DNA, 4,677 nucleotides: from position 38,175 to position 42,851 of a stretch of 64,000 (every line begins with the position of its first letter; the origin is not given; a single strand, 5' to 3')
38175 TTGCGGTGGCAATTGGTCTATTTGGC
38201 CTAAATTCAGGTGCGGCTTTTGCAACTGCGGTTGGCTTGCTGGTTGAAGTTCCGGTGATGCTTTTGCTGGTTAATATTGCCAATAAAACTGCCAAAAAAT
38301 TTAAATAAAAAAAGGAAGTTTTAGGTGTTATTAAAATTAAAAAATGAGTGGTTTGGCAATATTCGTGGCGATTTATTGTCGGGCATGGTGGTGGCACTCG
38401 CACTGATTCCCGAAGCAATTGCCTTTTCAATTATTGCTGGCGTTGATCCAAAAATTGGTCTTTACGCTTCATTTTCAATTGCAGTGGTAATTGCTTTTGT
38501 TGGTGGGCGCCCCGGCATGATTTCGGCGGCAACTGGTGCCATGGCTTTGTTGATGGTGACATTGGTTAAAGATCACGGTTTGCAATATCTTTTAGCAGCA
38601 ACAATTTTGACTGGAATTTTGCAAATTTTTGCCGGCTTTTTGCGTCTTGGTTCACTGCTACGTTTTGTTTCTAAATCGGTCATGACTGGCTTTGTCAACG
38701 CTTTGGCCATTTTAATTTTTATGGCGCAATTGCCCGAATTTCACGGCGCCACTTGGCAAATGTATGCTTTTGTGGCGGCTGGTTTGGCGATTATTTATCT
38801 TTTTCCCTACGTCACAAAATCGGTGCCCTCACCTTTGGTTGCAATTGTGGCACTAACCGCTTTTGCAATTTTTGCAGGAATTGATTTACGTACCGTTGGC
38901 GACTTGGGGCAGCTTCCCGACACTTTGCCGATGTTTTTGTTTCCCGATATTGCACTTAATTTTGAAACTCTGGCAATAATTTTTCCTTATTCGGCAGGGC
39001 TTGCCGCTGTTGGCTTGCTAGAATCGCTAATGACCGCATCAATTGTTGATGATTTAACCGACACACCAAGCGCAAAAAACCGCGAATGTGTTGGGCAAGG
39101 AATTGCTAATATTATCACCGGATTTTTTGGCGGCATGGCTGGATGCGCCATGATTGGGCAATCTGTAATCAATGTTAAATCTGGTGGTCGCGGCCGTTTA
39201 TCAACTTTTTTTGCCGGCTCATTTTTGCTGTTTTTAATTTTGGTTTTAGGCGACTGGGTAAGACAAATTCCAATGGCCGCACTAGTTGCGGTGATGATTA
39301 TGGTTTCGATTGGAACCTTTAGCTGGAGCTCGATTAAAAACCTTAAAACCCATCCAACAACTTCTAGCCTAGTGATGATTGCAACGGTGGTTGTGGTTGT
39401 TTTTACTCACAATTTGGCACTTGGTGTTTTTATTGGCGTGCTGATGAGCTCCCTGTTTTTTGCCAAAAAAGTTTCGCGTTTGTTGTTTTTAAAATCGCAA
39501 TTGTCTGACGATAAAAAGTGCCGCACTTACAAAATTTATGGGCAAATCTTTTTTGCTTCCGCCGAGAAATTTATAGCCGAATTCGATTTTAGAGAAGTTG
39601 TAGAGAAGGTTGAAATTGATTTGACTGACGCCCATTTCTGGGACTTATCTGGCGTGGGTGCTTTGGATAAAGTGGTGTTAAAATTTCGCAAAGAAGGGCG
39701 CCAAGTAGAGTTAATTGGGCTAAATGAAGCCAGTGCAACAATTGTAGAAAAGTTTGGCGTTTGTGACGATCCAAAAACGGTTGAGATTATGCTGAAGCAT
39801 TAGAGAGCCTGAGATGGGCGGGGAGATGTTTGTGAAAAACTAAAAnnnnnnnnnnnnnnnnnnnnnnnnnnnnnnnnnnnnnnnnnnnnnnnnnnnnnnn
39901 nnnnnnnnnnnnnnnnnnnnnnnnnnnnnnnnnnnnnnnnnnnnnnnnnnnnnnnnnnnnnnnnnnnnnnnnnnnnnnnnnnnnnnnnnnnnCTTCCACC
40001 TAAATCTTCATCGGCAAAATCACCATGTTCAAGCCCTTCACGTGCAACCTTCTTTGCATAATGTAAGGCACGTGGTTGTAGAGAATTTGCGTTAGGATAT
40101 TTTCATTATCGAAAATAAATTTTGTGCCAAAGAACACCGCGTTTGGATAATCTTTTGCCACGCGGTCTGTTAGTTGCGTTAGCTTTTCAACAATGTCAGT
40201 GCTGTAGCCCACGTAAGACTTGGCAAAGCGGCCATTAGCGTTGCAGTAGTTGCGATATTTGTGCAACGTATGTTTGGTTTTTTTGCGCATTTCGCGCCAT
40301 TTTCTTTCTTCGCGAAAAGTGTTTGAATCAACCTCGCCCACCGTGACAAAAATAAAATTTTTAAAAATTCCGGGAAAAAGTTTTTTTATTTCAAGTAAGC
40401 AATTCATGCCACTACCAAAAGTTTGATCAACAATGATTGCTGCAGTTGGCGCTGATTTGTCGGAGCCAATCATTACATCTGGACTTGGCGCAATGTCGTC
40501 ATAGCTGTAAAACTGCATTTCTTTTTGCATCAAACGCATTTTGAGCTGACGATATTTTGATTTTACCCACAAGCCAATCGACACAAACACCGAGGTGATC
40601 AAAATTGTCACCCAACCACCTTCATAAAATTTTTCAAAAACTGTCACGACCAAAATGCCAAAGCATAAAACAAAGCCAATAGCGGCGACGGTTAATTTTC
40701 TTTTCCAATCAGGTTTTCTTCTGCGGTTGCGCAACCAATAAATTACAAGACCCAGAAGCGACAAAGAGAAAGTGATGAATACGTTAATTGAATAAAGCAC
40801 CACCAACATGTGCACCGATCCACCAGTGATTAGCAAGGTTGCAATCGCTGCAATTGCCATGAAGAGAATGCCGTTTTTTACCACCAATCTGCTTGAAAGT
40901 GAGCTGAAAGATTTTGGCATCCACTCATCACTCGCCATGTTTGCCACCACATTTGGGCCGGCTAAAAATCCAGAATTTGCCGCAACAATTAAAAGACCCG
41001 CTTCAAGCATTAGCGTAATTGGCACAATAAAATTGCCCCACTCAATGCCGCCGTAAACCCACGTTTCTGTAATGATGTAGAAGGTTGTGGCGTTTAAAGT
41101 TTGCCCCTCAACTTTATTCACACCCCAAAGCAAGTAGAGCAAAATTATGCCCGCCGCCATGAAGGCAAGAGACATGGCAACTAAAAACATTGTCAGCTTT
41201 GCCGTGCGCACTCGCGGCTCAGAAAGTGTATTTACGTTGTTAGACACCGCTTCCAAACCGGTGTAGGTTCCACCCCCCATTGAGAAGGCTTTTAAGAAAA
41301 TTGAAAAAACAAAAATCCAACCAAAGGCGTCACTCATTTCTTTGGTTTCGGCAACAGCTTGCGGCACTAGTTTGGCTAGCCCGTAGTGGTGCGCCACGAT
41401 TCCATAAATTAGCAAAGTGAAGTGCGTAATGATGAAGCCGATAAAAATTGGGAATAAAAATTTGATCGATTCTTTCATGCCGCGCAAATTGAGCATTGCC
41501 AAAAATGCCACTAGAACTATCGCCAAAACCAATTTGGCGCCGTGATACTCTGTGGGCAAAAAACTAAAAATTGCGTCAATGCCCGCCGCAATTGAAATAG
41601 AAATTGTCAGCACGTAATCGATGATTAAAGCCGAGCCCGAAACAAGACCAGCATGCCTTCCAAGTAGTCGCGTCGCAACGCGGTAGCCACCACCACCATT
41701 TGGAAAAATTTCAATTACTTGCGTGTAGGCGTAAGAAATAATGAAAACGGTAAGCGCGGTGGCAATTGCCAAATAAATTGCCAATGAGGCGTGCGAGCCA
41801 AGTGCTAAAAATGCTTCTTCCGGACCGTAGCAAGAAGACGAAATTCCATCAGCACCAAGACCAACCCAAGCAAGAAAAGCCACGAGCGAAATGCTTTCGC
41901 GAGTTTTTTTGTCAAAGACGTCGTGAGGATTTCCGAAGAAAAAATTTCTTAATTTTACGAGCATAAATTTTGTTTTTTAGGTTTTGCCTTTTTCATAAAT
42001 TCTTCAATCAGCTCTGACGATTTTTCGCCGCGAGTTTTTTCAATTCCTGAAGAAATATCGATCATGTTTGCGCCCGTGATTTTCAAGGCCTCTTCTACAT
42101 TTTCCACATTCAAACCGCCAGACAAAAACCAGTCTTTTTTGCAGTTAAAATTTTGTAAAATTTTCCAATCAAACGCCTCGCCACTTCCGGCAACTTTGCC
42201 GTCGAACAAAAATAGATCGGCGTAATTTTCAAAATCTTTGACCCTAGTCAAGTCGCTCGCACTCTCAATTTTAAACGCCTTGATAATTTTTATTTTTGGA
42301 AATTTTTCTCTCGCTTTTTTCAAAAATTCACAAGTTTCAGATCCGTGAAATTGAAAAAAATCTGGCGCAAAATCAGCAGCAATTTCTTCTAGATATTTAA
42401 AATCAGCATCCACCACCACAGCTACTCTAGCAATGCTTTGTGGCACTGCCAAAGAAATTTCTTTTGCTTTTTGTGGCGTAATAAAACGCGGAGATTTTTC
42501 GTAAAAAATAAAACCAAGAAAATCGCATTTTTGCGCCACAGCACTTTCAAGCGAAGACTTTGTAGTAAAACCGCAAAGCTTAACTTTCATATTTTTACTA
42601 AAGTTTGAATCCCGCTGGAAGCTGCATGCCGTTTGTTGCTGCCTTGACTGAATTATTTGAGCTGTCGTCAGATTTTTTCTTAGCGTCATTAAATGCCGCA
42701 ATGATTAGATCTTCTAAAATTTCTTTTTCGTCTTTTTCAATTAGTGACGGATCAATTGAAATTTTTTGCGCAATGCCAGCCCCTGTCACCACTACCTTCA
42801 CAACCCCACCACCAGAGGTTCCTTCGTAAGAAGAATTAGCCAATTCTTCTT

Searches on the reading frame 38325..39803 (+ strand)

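Call 49: search_protein_families(library=pfam, proteins=[window:38325-39803:+], max_evalue=0.001)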
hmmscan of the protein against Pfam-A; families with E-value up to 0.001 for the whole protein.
window:38325-39803:+ (492 aa): 3 families
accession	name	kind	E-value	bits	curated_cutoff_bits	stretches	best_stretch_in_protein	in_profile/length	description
PF00916.26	Sulfate_transp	-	2.2e-56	191.7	23.2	2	163-354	189-380/380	Sulfate permease family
PF01740.26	STAS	-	5.3e-13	49.1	22.6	1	398-483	9-97/106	STAS domain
PF16983.11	MFS_MOT1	-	7.8e-05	23.4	30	1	242-328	25-108/111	Molybdate transporter of MFS superfamily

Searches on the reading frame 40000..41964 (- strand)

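Call 49: search_protein_families(library=pfam, proteins=[window:40000-41964:-], max_evalue=0.001)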
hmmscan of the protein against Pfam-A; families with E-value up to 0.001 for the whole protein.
window:40000-41964:- (654 aa): 2 families
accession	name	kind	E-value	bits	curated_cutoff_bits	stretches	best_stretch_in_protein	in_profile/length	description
PF13520.12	AA_permease_2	-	2.2e-24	86.6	27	1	54-443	25-405/427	Amino acid permease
PF00324.27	AA_permease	-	1.1e-09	37.9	24.6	1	54-442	24-417/470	Amino acid permease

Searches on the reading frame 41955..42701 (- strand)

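Call 49: search_protein_families(library=pfam, proteins=[window:41955-42701:-], max_evalue=0.001)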
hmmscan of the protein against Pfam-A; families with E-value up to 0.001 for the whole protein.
window:41955-42701:- (248 aa): 1 family
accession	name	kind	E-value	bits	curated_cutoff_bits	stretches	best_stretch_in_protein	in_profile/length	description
PF00697.28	PRAI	-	2.2e-43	148.7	22.7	1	41-237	2-192/193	N-(5'phosphoribosyl)anthranilate (PRA) isomerase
